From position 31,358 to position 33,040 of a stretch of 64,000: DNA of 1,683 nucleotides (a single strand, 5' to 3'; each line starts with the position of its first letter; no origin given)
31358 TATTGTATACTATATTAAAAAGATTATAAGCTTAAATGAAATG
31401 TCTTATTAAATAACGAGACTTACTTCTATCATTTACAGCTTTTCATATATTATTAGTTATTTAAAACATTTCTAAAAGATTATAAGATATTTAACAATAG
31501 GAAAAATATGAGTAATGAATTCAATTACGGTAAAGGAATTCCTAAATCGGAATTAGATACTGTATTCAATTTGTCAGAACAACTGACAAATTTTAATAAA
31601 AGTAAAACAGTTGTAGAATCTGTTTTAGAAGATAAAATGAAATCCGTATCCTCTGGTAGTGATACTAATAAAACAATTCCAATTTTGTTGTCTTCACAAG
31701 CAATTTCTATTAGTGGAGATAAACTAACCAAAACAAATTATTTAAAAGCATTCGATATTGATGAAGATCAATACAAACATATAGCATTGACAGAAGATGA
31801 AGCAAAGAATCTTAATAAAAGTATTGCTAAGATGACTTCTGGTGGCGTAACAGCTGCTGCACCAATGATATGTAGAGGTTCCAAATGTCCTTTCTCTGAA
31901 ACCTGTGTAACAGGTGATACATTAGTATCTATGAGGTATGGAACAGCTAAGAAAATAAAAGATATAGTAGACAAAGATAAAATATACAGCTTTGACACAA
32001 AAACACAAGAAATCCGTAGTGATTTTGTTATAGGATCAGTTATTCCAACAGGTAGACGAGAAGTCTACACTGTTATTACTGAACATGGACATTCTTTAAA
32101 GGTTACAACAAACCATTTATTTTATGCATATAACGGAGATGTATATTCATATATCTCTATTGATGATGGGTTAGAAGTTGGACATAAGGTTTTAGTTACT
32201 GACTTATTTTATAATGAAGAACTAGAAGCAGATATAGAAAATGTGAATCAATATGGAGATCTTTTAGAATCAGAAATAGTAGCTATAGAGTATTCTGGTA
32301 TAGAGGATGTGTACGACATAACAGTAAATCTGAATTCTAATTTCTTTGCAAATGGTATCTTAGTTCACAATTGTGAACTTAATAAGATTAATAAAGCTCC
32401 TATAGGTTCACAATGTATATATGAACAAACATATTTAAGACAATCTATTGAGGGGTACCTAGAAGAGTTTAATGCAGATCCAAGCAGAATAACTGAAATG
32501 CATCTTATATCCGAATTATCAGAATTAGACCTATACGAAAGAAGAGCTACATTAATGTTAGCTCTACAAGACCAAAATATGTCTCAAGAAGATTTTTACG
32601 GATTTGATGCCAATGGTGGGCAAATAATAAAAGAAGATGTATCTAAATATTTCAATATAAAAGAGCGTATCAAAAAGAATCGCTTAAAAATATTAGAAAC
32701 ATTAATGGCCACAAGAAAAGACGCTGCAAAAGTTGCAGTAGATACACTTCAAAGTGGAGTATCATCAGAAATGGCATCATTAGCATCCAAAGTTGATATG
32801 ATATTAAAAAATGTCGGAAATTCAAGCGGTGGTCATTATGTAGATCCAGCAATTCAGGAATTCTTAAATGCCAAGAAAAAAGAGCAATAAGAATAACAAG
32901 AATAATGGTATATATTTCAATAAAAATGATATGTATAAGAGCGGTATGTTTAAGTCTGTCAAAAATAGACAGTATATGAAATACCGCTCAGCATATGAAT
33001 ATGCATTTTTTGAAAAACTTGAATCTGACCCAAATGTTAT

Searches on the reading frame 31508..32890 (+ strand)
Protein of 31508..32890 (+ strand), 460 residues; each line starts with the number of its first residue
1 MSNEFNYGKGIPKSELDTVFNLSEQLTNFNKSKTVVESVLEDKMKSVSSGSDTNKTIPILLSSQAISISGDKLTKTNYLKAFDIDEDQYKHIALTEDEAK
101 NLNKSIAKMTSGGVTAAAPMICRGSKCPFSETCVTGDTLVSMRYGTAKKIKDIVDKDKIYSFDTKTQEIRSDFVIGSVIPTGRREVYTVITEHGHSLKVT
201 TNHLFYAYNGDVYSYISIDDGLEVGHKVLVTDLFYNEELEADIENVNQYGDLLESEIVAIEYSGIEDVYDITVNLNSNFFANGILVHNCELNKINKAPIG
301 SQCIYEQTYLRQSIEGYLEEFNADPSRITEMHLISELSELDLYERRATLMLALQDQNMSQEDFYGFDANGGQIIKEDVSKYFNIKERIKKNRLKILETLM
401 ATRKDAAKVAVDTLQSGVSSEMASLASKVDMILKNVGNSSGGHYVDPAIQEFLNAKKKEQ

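Call 9: search_protein_families(library=phrogs, proteins=[window:31508-32890:+])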
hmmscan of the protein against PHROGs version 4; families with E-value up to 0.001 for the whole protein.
window:31508-32890:+ (460 aa): 1 family
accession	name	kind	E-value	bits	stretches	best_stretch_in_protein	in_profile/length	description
phrog_28563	-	unknown function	4.3e-05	24.7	1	254-289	35-71/98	-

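Call 10: search_protein_families(library=pfam, proteins=[window:31508-32890:+])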
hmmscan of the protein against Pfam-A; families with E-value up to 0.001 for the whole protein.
window:31508-32890:+ (460 aa): 2 families
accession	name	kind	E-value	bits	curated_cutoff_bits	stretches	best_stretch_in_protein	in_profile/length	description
PF14890.11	Intein_splicing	-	5.9e-15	55.8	35.8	1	146-288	7-155/155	Intein splicing domain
PF01079.26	Hint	-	9e-08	32.4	29.7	1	131-212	11-93/213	Hint module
